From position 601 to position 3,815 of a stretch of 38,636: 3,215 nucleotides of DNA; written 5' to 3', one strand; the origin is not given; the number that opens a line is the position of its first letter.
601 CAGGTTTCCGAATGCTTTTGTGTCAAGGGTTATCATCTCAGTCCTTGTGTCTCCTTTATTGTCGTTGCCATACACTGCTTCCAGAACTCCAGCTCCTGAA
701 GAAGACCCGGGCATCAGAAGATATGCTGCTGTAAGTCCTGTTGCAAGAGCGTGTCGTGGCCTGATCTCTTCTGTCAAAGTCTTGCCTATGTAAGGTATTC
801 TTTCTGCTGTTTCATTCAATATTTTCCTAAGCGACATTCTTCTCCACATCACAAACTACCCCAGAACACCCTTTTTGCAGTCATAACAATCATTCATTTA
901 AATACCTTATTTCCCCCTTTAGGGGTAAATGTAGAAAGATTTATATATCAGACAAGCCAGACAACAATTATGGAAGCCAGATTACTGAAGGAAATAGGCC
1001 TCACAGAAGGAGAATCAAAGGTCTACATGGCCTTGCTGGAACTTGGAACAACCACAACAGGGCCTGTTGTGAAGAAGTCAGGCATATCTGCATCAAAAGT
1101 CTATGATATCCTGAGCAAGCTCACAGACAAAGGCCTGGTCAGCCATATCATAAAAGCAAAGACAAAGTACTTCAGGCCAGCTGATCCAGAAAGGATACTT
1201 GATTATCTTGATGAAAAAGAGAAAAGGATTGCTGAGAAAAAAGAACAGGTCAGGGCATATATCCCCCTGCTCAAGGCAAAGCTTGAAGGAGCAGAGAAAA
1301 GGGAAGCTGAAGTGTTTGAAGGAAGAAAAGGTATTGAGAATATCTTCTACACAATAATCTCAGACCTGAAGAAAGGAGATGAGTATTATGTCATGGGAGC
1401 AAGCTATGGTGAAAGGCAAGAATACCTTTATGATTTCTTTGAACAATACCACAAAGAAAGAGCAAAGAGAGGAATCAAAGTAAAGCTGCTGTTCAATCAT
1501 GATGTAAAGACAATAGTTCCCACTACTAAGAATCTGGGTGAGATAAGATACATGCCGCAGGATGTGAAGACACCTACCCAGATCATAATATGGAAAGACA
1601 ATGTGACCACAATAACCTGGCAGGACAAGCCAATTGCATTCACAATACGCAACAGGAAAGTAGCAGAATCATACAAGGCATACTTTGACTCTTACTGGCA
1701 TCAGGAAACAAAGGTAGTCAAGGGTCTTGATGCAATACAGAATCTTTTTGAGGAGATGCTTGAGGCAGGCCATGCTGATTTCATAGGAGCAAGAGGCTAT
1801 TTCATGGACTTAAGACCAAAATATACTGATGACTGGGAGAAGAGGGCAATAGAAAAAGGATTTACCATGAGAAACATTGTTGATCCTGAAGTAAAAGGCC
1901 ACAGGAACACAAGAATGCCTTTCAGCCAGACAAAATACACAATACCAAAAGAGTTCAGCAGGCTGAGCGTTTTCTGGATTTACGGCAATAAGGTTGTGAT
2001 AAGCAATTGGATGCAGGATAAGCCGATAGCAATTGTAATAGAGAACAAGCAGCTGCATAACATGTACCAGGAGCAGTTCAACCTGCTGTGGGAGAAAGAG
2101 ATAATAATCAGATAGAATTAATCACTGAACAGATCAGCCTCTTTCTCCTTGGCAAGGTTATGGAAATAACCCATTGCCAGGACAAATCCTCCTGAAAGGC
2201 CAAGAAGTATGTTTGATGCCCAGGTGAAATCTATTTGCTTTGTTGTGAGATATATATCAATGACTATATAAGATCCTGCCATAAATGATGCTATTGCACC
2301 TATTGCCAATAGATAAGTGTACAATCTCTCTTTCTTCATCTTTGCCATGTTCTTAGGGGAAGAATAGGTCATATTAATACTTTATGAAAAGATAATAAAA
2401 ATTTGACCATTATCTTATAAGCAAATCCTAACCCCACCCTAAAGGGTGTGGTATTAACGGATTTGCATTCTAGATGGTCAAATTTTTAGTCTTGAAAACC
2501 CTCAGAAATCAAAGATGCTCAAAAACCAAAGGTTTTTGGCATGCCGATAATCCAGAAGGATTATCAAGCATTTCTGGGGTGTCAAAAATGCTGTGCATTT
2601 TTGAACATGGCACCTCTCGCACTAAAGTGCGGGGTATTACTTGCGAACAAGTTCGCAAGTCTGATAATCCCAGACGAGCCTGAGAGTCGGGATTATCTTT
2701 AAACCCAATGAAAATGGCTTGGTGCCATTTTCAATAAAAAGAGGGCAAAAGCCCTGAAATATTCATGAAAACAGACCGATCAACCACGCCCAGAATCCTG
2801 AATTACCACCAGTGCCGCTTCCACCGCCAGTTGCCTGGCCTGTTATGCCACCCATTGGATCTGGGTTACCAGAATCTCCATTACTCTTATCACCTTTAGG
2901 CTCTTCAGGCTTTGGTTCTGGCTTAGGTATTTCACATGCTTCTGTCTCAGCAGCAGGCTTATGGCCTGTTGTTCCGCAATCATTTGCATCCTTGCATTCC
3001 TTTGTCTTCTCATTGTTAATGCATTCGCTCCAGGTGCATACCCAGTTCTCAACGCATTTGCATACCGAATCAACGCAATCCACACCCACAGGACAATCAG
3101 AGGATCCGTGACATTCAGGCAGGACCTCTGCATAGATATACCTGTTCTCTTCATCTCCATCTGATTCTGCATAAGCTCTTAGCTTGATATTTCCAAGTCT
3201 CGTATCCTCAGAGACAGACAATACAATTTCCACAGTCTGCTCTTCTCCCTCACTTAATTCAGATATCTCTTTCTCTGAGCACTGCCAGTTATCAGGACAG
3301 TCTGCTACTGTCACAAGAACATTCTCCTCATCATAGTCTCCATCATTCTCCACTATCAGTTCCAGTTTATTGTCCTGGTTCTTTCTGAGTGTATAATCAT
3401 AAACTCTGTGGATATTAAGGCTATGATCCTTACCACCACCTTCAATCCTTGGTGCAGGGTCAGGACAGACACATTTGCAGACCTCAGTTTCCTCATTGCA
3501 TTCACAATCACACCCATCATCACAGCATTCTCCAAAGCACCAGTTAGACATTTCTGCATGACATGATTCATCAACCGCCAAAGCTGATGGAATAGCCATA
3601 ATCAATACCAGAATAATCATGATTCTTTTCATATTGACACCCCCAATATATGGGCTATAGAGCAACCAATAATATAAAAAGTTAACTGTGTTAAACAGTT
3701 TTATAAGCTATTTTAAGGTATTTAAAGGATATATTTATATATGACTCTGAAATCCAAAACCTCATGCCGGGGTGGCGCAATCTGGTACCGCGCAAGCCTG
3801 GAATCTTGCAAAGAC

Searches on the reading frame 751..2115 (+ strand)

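Call 51: search_protein_families(library=pfam, proteins=[window:751-2115:+], max_evalue=0.001)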
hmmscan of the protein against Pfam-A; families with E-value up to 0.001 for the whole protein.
window:751-2115:+ (454 aa): 1 family
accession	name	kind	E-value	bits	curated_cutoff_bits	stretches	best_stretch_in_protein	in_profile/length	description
PF01978.25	TrmB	-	1.7e-17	63.5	25.6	1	79-147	1-68/68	Sugar-specific transcriptional regulator TrmB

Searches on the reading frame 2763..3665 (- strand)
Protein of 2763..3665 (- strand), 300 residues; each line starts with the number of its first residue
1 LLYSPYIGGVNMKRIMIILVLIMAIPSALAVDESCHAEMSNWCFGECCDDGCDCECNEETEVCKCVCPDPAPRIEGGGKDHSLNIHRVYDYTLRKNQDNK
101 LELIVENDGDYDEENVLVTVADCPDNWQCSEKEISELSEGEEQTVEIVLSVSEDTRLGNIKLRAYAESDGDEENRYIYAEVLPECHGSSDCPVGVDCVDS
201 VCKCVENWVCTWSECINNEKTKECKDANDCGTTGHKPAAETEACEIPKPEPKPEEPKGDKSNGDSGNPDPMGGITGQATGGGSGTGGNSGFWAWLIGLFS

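Call 51: search_protein_families(library=pfam, proteins=[window:2763-3665:-], max_evalue=0.001)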
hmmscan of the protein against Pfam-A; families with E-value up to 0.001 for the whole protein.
window:2763-3665:- (300 aa): 2 families
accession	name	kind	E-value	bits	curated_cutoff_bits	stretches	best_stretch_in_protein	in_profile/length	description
PF10633.15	NPCBM_assoc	-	9.9e-08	32.5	24.4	1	96-166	4-75/78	NPCBM-associated, NEW3 domain of alpha-galactosidase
PF07705.17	CARDB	-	0.00023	21.8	22.7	1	89-170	11-87/101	CARDB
